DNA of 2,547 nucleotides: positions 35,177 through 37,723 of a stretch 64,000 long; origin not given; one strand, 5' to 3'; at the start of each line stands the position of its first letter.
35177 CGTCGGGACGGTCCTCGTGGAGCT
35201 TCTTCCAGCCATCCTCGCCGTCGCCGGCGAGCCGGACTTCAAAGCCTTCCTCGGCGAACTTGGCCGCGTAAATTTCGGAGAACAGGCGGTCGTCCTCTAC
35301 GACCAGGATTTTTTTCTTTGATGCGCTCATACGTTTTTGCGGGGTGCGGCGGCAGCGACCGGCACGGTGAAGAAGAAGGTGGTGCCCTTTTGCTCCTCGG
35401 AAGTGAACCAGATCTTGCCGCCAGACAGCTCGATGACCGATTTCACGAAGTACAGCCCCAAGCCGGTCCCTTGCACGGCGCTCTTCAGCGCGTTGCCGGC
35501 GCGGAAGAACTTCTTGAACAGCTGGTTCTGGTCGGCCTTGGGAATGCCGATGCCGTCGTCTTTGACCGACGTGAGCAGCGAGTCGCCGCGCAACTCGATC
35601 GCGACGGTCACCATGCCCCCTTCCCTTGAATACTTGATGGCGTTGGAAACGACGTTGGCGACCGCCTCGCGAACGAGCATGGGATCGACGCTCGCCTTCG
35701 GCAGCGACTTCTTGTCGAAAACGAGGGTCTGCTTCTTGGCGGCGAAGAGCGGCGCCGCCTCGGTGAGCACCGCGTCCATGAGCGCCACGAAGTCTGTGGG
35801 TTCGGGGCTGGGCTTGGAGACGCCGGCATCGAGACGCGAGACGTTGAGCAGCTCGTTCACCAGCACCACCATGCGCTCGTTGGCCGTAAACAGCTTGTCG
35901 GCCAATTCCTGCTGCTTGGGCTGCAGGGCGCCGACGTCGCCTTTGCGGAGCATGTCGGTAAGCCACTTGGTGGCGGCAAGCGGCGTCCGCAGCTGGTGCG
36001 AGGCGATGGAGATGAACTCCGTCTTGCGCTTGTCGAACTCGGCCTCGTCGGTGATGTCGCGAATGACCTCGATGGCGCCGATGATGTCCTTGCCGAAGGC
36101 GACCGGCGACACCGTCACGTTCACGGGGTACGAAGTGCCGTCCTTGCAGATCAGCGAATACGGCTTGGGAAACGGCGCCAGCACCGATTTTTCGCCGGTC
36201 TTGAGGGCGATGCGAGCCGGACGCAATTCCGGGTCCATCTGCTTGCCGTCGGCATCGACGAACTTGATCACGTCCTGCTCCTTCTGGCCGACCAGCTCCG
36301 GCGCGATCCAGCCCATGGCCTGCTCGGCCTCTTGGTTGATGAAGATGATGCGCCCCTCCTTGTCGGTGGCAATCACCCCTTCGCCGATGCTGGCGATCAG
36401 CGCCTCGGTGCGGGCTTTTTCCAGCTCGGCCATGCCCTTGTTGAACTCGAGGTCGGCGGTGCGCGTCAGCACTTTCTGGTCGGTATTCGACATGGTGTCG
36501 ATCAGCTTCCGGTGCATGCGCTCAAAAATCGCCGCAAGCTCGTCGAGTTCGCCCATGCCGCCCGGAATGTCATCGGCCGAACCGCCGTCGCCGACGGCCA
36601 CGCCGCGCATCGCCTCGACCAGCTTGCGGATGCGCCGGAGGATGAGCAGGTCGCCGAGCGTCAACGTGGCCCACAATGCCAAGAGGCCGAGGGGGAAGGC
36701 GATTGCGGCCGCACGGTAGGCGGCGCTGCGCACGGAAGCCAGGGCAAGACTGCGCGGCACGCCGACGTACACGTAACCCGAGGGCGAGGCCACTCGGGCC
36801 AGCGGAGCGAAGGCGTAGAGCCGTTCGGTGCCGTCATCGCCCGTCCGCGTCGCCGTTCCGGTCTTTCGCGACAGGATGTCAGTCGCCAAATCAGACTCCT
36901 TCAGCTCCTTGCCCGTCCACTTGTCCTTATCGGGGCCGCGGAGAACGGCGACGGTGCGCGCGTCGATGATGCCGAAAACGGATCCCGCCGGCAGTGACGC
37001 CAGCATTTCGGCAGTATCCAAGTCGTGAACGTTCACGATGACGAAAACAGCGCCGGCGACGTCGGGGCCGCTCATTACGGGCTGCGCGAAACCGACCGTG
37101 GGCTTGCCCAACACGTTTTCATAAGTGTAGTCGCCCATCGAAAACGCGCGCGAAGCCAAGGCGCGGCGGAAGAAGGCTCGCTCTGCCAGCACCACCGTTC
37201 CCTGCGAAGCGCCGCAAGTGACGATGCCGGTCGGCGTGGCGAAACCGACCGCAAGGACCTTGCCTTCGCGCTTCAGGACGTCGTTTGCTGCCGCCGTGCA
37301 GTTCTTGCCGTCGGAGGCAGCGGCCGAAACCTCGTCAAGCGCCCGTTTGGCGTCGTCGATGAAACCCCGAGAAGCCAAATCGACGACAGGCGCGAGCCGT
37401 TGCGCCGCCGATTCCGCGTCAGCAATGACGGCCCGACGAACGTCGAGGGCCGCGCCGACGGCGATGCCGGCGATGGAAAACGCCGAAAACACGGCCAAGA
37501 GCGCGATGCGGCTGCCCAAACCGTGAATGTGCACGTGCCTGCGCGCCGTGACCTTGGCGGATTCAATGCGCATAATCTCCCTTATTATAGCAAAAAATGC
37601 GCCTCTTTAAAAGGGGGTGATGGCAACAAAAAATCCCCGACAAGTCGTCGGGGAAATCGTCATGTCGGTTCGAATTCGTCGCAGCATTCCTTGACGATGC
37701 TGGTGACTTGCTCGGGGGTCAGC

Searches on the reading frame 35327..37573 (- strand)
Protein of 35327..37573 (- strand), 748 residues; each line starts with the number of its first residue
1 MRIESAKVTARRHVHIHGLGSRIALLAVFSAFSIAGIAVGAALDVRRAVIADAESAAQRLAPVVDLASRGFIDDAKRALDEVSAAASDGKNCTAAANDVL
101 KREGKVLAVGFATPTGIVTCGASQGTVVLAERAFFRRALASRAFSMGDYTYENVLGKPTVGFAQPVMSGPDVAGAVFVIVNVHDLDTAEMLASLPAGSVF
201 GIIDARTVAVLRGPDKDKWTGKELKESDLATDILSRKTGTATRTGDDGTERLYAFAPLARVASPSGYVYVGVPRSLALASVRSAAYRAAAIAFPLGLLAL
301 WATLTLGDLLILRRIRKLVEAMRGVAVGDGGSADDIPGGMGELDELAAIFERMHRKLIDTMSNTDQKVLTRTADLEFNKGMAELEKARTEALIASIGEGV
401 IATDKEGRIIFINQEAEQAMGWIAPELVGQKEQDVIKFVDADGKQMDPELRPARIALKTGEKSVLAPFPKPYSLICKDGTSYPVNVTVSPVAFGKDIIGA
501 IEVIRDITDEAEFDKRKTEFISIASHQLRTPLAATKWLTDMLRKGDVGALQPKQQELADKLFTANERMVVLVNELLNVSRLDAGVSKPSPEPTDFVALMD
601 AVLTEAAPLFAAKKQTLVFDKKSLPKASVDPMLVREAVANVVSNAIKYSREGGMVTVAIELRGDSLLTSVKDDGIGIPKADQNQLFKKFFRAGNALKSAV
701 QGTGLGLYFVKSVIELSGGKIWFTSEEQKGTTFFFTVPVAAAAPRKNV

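Call 54: search_protein_families(library=pfam, proteins=[window:35327-37573:-], max_evalue=0.001)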
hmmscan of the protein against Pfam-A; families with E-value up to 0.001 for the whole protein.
window:35327-37573:- (748 aa): 7 families
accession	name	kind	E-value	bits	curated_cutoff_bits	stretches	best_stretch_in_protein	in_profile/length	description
PF02518.31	HATPase_c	-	2.6e-28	99.1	26.4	1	630-740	2-110/111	Histidine kinase-, DNA gyrase B-, and HSP90-like ATPase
PF00512.31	HisKA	-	5.8e-14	52.3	26.9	1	517-584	2-66/66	His Kinase A (phospho-acceptor) domain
PF13426.13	PAS_9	-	1.1e-11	45.4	27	1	399-509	3-103/103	PAS domain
PF00989.32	PAS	-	3.3e-10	40.4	22.6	1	388-507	2-113/113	PAS fold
PF08448.16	PAS_4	-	6.4e-08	33.2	23.1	1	395-511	3-109/110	PAS fold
PF13581.12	HATPase_c_2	-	8.5e-05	23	27.4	1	634-713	36-108/127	Histidine kinase-like ATPase domain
PF13188.13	PAS_8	-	0.00033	20.9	21.8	0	388-422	2-36/65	PAS domain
